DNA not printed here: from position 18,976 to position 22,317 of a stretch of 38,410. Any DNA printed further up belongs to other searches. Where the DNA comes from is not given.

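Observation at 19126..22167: Effector-less NB-ARC/TPR STAND NTPase with a ~75-aa insertion between Walker A and Walker B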

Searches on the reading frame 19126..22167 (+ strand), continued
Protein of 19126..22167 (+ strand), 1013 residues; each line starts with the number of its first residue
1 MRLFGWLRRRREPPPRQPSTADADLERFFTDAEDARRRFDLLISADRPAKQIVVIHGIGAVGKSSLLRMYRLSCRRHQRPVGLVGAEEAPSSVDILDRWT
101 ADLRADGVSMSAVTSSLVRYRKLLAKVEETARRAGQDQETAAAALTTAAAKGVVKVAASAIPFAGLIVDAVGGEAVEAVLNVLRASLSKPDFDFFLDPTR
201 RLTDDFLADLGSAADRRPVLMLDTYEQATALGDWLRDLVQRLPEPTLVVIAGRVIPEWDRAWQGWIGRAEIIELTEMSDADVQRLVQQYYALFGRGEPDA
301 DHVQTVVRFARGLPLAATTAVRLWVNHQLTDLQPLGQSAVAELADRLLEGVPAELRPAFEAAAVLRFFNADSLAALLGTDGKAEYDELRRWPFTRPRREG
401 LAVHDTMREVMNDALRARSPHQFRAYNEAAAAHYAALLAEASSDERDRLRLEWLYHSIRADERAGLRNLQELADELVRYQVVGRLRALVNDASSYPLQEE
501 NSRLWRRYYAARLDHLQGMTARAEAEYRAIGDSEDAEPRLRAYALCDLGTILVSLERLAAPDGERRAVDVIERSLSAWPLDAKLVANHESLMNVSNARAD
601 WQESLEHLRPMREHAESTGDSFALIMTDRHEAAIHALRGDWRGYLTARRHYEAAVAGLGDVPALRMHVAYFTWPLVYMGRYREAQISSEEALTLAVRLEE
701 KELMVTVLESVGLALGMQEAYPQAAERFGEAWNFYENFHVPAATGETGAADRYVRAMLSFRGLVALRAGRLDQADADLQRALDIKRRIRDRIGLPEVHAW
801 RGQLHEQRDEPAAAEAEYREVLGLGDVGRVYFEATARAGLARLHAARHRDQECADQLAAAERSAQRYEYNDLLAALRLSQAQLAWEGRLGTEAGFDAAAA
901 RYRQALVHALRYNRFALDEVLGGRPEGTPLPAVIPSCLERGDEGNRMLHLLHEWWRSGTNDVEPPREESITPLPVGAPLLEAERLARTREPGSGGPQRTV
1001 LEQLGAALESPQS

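Call 18: search_protein_families(library=pfam, proteins=[L003:4849-6633:+, L004:5858-7588:+, L011:3579-5342:+], max_evalue=0.01)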
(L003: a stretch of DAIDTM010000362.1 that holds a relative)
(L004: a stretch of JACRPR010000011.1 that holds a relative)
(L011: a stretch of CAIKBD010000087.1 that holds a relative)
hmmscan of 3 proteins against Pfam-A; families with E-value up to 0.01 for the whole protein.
L003:4849-6633:+ (594 aa): 7 families
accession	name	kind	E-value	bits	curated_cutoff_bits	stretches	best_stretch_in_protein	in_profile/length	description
PF14791.11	DNA_pol_B_thumb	-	4.5e-23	81.3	25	1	270-332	1-63/63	DNA polymerase beta thumb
PF14716.13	HHH_8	-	6.6e-22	78.1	30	1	13-89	2-73/73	Helix-hairpin-helix domain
PF14520.12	HHH_5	-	3.1e-09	37.6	27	1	105-159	3-55/57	Helix-hairpin-helix domain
PF02811.25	PHP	-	4.3e-07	30.8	26.4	1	357-517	1-161/164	PHP domain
PF00633.29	HHH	-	0.00026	21.1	24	0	98-118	5-25/30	Helix-hairpin-helix motif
PF14792.12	DNA_pol_B_palm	-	0.0027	18.4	25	0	198-226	27-55/113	DNA polymerase beta palm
PF12826.13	HHH_2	-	0.0038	17.8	27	0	53-84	24-55/64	Helix-hairpin-helix motif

L004:5858-7588:+ (576 aa): 8 families
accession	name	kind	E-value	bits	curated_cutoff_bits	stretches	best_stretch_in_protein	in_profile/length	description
PF14791.11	DNA_pol_B_thumb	-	4.6e-23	81.3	25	1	255-317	1-63/63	DNA polymerase beta thumb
PF14716.13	HHH_8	-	1.4e-18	67.5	30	1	5-74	9-73/73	Helix-hairpin-helix domain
PF14520.12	HHH_5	-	2.6e-11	44.3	27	1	90-144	3-55/57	Helix-hairpin-helix domain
PF02811.25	PHP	-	5.1e-07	30.6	26.4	1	343-420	1-66/164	PHP domain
PF00633.29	HHH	-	0.00094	19.4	24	0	83-103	5-25/30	Helix-hairpin-helix motif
PF11731.14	Cdd1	-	0.0066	17.1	25.5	0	89-119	6-35/86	Pathogenicity locus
PF14792.12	DNA_pol_B_palm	-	0.0071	17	25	0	182-234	26-80/113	DNA polymerase beta palm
PF12826.13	HHH_2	-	0.0094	16.5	27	0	39-69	25-55/64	Helix-hairpin-helix motif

L011:3579-5342:+ (587 aa): 5 families
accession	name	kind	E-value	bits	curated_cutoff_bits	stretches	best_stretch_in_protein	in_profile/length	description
PF14791.11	DNA_pol_B_thumb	-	1.1e-23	83.3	25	1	263-325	1-63/63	DNA polymerase beta thumb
PF14716.13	HHH_8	-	1.8e-21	76.7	30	1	6-82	2-73/73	Helix-hairpin-helix domain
PF14520.12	HHH_5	-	1.5e-11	45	27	1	98-151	3-54/57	Helix-hairpin-helix domain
PF02811.25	PHP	-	1.1e-06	29.5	26.4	1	350-482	1-132/164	PHP domain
PF00633.29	HHH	-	0.0002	21.5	24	0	91-111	5-25/30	Helix-hairpin-helix motif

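Call 20: find_related_loci(query=A1, collection=metagenome_contigs, flank=7000)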
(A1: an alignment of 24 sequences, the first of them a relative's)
Query A1 (1013 aa) in metagenome_contigs; peptide patterns used: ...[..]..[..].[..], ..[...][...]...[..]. (x = any residue, [..] = any of these).
600 stretches matched a pattern (row limit reached: there are more); 99 encode a relative of the query (tblastn E <= 1e-3); the best 80 are kept; 80 distinct loci.
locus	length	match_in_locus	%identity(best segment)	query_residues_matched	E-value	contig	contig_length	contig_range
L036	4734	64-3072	56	2-1008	0e+0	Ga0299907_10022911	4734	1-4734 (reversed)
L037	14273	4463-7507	49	2-1011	0e+0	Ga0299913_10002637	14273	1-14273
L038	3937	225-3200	43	2-1007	0e+0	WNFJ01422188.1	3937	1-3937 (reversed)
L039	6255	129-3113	44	2-1008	0e+0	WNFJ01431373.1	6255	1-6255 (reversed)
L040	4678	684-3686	43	2-1009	0e+0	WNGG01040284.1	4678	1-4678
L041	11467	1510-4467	43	17-1008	0e+0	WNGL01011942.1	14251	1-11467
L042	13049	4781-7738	43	17-1008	0e+0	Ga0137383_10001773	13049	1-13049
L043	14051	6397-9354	43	17-1008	0e+0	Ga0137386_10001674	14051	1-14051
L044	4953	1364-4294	42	22-1009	0e+0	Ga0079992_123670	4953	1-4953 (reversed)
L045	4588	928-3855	42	24-1009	0e+0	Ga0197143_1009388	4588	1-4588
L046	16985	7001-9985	43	2-1008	0e+0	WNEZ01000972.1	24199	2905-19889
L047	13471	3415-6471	41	15-1008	0e+0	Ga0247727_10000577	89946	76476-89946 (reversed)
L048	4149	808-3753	42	18-1008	0e+0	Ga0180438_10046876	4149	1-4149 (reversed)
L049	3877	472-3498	41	11-1013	0e+0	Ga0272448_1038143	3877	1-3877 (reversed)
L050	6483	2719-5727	42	22-1013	0e+0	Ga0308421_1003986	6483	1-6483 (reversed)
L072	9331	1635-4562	36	29-1013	2e-163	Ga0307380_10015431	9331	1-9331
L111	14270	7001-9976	42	11-1013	0e+0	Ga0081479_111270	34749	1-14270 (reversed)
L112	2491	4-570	48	829-1013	3e-44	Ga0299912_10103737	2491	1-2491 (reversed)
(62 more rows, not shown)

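Call 46: predict_structure(alignment_id=A2)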
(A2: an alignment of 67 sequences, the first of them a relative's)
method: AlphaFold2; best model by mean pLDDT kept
length: 1013 residues; sequences in the alignment: 67
mean_pLDDT: 87.9   pTM: 0.73
mean pLDDT of the five models: 87.9, 87.5, 85.0, 84.5, 84.4
residues with pLDDT >= 90: 641; 70-90: 252; 50-70: 83; < 50: 37
segments of 3 or more residues with pLDDT < 50: 1-4, 6-11, 152-172, 398-402
pLDDT, mean of each block of 10 residues (from residue 1): 46 61 70 88 87 87 87 92 87 93 94 96 87 67 62 41 37 61 85 89 97 94 87 92 95 89 90 87 86 82 84 71 71 57 72 87 88 90 84 53 65 88 96 94 78 96 97 88 85 91 98 90 96 97 98 94 97 98 97 97 98 96 95 97 97 88 90 97 98 87 93 97 97 90 68 94 98 98 95 97 98 99 97 98 97 97 96 98 95 94 98 97 94 96 97 97 80 95 97 91 96 54
secondary structure, 60 per line:
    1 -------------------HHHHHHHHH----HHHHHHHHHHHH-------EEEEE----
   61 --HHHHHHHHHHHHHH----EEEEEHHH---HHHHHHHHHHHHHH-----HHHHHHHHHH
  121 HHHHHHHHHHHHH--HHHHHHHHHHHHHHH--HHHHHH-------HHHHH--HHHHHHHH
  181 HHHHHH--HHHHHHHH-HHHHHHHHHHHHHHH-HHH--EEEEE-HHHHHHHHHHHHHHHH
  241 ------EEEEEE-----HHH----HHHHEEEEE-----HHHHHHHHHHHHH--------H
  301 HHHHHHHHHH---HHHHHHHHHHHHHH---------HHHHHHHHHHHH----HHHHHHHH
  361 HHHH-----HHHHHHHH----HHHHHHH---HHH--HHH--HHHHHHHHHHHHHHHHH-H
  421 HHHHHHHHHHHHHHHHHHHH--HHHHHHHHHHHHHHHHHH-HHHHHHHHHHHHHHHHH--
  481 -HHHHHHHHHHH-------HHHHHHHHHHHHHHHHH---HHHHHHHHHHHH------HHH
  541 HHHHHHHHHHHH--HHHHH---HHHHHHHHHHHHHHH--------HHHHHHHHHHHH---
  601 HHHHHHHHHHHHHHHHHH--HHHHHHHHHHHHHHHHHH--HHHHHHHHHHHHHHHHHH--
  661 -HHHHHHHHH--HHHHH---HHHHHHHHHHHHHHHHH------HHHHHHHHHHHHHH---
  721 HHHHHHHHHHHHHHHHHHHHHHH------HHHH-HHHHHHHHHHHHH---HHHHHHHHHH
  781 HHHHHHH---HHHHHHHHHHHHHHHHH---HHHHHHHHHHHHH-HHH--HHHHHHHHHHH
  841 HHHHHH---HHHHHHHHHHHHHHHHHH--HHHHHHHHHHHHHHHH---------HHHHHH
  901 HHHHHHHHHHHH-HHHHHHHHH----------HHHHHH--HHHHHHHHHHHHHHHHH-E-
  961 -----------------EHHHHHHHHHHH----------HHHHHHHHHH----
elements in order (helices of 4 or more, strands of 3 or more residues): H20-28 H33-44 E52-56 H63-76 E81-85 H92-105 H111-133 H136-150 H153-158 H166-170 H173-186 H189-196 H198-212 E219-223 H225-240 E247-252 H265-268 E269-273 H279-291 H300-310 H314-327 H337-348 H353-364 H370-377 H382-388 H402-418 H420-440 H443-460 H462-478 H482-492 H500-516 H520-531 H538-552 H555-559 H563-577 H586-597 H601-618 H621-638 H641-658 H662-670 H673-677 H681-697 H704-717 H721-743 H750-753 H755-767 H771-787 H791-807 H811-823 H830-846 H850-867 H870-885 H895-912 H914-922 H933-938 H941-957 H979-989 H1000-1009
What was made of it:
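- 19126..22167 (+): STAND NTPase gene, 1013 aa (NOD + TPR solenoid + conserved C-terminal cap). AF2 pLDDT 87.9 (call 46).
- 19441..19716 (+): Helical insertion between strand 2 and strand 3 of the NBD (residues ~106-197). AF2 helices 111-133, 136-150, 173-186 and 189-196 (call 46).
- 19504..19656 (+): Dispensable hairpin module (residues ~127-177). Its core (152-172) is an uncharged Ala/Gly/Pro hairpin with a near-invariant I-P-x-x-G turn. pLDDT is below 50 only here and at the termini (call 46).
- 20446..21705 (+): TPR-like solenoid (residues 441-860), the least conserved part. All-helical, pLDDT above 90 (call 46).
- On STAND NTPase superfamily: An all-helical solenoid over 402-1013 (call 46).
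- Checked: AlphaFold shows them as a disordered tail (1-19) plus two helices that belong to the nucleotide-binding domain (call 46), so there is no room for an effector domain. Residues 402-1013 are all-helical (call 46).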

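Call 50: fold_search(model_id=the predicted structure, library=pdb)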
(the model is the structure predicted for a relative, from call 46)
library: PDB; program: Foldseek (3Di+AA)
matches with E <= 10: 1368; with E <= 0.001: 53
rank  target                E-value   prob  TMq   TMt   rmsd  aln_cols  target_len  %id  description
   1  6mfv_A                2.2e-08  1.00  0.31  0.44  13.9       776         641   12  Crystal structure of the Signal Transduction ATPase with Numerous Domains (STAND) protein with a tetratricopeptide rep (released 2019-02-20)
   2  9rtt_Q                1.4e-06  1.00  0.21  0.24  29.4       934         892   14  Activated Elongation Complex with IWS1 and ELOF1 (released 2025-09-03)
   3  9hvq_Q                4.7e-06  1.00  0.22  0.24  29.4       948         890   14  Structure of the transcribing Pol II-DSIF-PAF-SPT6-RECQL5 complex (released 2025-07-16)
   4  8bbg_D                8.9e-06  1.00  0.18  0.14  23.2      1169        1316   12  Structure of the IFT-A complex; anterograde IFT-A train model (released 2022-12-21)
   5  5dse_C                2.0e-05  1.00  0.19  0.26  27.2       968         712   13  Crystal Structure of the TTC7B/Hyccin Complex (released 2015-12-02)
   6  8bob_C                5.2e-05  1.00  0.22  0.45  10.9       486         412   14  Structural basis for negative regulation of the maltose system (released 2023-10-18)
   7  4a1s_A                5.6e-05  1.00  0.18  0.45  10.7       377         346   18  Crystallographic structure of the Pins:Insc complex (released 2012-03-28)
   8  5dse_A                5.6e-05  1.00  0.19  0.34  17.1       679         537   14  Crystal Structure of the TTC7B/Hyccin Complex (released 2015-12-02)
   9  4a1s_B                6.7e-05  1.00  0.17  0.43  11.4       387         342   18  Crystallographic structure of the Pins:Insc complex (released 2012-03-28)
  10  5a7d_B                7.0e-05  1.00  0.18  0.43  11.1       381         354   18  Tetrameric assembly of LGN with Inscuteable (released 2016-08-03)
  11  4ui9_O                7.2e-05  1.00  0.35  0.48  17.0       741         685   12  Atomic structure of the human Anaphase-Promoting Complex (released 2015-06-17)
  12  5g04_O                7.2e-05  1.00  0.35  0.49  17.4       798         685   11  Structure of the human APC-Cdc20-Hsl1 complex (released 2016-05-25)
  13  7dkh_A                8.1e-05  1.00  0.23  0.25  30.7       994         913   10  Crystal structure of the Ctr9/Paf1/Cdc73/Rtf1 quaternary complex (released 2021-11-24)
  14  8fgw_D                8.4e-05  1.00  0.18  0.15  25.6      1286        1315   11  Human IFT-A complex structures provide molecular insights into ciliary transport (released 2023-02-22)
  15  5a31_O                8.7e-05  1.00  0.35  0.48  17.0       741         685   12  Structure of the human APC-Cdh1-Hsl1-UbcH10 complex. (released 2015-11-18)
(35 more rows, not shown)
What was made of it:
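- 19126..22167 (+): Foldseek top hit is 6mfv, the PH0952 STAND-TPR protein (call 50).
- On STAND NTPase superfamily: 6mfv at 2e-8 for the full model (call 50).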

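Call 53: search_protein_families(library=pfam, proteins=[P0065, P0007, P0050, P0040, P0038], max_evalue=0.01)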
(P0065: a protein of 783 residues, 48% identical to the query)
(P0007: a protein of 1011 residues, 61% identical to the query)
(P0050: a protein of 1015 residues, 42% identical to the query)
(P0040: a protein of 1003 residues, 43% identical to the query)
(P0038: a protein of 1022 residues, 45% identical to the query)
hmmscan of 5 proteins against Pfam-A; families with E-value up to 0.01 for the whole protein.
P0065 (783 aa): 7 families
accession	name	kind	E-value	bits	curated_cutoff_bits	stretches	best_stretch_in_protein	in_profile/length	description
PF13424.12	TPR_12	-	8.4e-11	42.4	30.1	1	677-735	16-76/77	Tetratricopeptide repeat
PF13191.12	AAA_16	-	1.4e-06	29.4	32.6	1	38-223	12-142/167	AAA ATPase domain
PF25199.1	nSTAND_NTPase5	-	4.7e-06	26.9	34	0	36-102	27-92/145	Novel STAND NTPase 5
PF13401.12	AAA_22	-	4.6e-05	24.2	27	1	49-113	4-65/130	AAA domain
PF13374.12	TPR_10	-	0.0011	19.4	27.5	0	704-735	2-33/42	Tetratricopeptide repeat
PF05729.18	NACHT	-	0.0076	16.5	26.7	0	51-68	1-18/167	NACHT domain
PF00515.34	TPR_1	-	0.009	16.2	27.8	0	709-734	6-31/34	Tetratricopeptide repeat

P0007 (1011 aa): 5 families
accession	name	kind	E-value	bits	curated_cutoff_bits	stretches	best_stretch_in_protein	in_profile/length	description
PF17874.7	TPR_MalT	-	1.5e-07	31.4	45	1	673-879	5-203/336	MalT-like TPR region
PF13424.12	TPR_12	-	2.8e-06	27.9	30.1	1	682-740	16-76/77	Tetratricopeptide repeat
PF13401.12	AAA_22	-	0.00091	20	27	0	51-114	4-65/130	AAA domain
PF13191.12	AAA_16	-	0.0013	19.7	32.6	1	46-243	19-150/167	AAA ATPase domain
PF05729.18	NACHT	-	0.0017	18.7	26.7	0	215-292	78-164/167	NACHT domain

P0050 (1015 aa): 7 families
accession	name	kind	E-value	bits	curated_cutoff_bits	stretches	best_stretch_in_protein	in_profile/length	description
PF25199.1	nSTAND_NTPase5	-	4.9e-08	33.4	34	1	37-104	28-95/145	Novel STAND NTPase 5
PF17874.7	TPR_MalT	-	1.6e-06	28.1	45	1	695-873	24-204/336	MalT-like TPR region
PF05729.18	NACHT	-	9.1e-06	26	26.7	0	50-79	1-30/167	NACHT domain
PF13191.12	AAA_16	-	1.3e-05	26.2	32.6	1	34-166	8-104/167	AAA ATPase domain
PF13401.12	AAA_22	-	6.9e-05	23.6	27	1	49-103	5-59/130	AAA domain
PF13424.12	TPR_12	-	0.00032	21.2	30.1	0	683-736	14-69/77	Tetratricopeptide repeat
PF25201.1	nSTAND6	-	0.0077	16.7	27.7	0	49-100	18-69/148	Novel STAND NTPase 6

P0040 (1003 aa): 9 families
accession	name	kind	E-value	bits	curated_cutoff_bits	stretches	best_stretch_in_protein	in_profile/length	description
PF13424.12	TPR_12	-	3e-09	37.4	30.1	1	712-778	8-74/77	Tetratricopeptide repeat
PF25199.1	nSTAND_NTPase5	-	2.7e-06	27.7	34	1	31-94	22-87/145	Novel STAND NTPase 5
PF13401.12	AAA_22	-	6.1e-06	27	27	1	48-108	4-64/130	AAA domain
PF13374.12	TPR_10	-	0.00077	19.8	27.5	0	750-782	3-35/42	Tetratricopeptide repeat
PF07719.23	TPR_2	-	0.00081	19.8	27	0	752-777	4-29/34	Tetratricopeptide repeat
PF00515.34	TPR_1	-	0.0023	18.1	27.8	0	751-776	3-28/34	Tetratricopeptide repeat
PF13176.12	TPR_7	-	0.0036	17.7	27.9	0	751-776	1-26/36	Tetratricopeptide repeat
PF13191.12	AAA_16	-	0.0041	18.1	32.6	1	40-231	14-146/167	AAA ATPase domain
PF00931.28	NB-ARC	-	0.0064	16.2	23.5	0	32-67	3-36/248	NB-ARC domain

P0038 (1022 aa): 11 families
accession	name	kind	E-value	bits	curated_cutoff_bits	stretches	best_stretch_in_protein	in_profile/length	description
PF13424.12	TPR_12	-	1e-17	64.5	30.1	2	766-836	2-74/77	Tetratricopeptide repeat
PF07719.23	TPR_2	-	5.2e-13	48.4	27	0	606-632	4-30/34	Tetratricopeptide repeat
PF00515.34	TPR_1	-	6.6e-11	42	27.8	0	808-836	2-30/34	Tetratricopeptide repeat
PF17874.7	TPR_MalT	-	1.1e-08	35.2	45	1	731-886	46-202/336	MalT-like TPR region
PF13191.12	AAA_16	-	3.1e-05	25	32.6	1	34-264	9-164/167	AAA ATPase domain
PF13181.12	TPR_8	-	0.00016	22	25.7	0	773-797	7-31/34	Tetratricopeptide repeat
PF14559.12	TPR_19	-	0.0014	19.3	25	0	738-793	4-51/68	Tetratricopeptide repeat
PF13374.12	TPR_10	-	0.0015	18.9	27.5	0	690-720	8-38/42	Tetratricopeptide repeat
PF05729.18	NACHT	-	0.0018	18.5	26.7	0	232-309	79-165/167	NACHT domain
PF25062.1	ARM_TT21_N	-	0.0047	17.1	40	0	751-865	84-187/222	Tetratricopeptide repeat protein 21 N-terminal ARM repeat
PF13488.11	Gly-zipper_Omp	-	0.006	16.9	25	0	159-193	3-39/46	Glycine zipper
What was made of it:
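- On NB-ARC (Pfam PF00931, AP-ATPase clade): The best in relatives is 16 bits against 23.5 (P0040, call 53).
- One member's hairpin weakly matches a glycine-zipper model (call 53).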

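Call 72: find_encoding_contigs(protein=P0012, flank=5000, max_places=1)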
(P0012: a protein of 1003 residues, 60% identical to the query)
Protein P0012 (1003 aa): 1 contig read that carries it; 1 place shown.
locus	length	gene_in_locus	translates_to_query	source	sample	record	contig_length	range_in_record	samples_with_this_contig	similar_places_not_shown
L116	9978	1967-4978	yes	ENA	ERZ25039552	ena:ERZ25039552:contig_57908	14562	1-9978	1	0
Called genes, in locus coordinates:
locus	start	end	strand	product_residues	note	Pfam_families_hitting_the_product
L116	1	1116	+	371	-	?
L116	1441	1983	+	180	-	PF08241:Methyltransf_11, PF08242:Methyltransf_12 (weak), PF13649:Methyltransf_25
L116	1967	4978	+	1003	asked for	PF13424:TPR_12 (faint)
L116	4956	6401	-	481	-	PF01266:DAO (faint), PF01494:FAD_binding_3 (faint), PF13450:NAD_binding_8 (faint)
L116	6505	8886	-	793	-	PF02687:FtsX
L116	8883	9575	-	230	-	PF02463:SMC_N (faint), PF00005:ABC_tran, PF13304:AAA_21 (faint)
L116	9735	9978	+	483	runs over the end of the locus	PF13581:HATPase_c_2 (faint), PF07730:HisKA_3, PF02518:HATPase_c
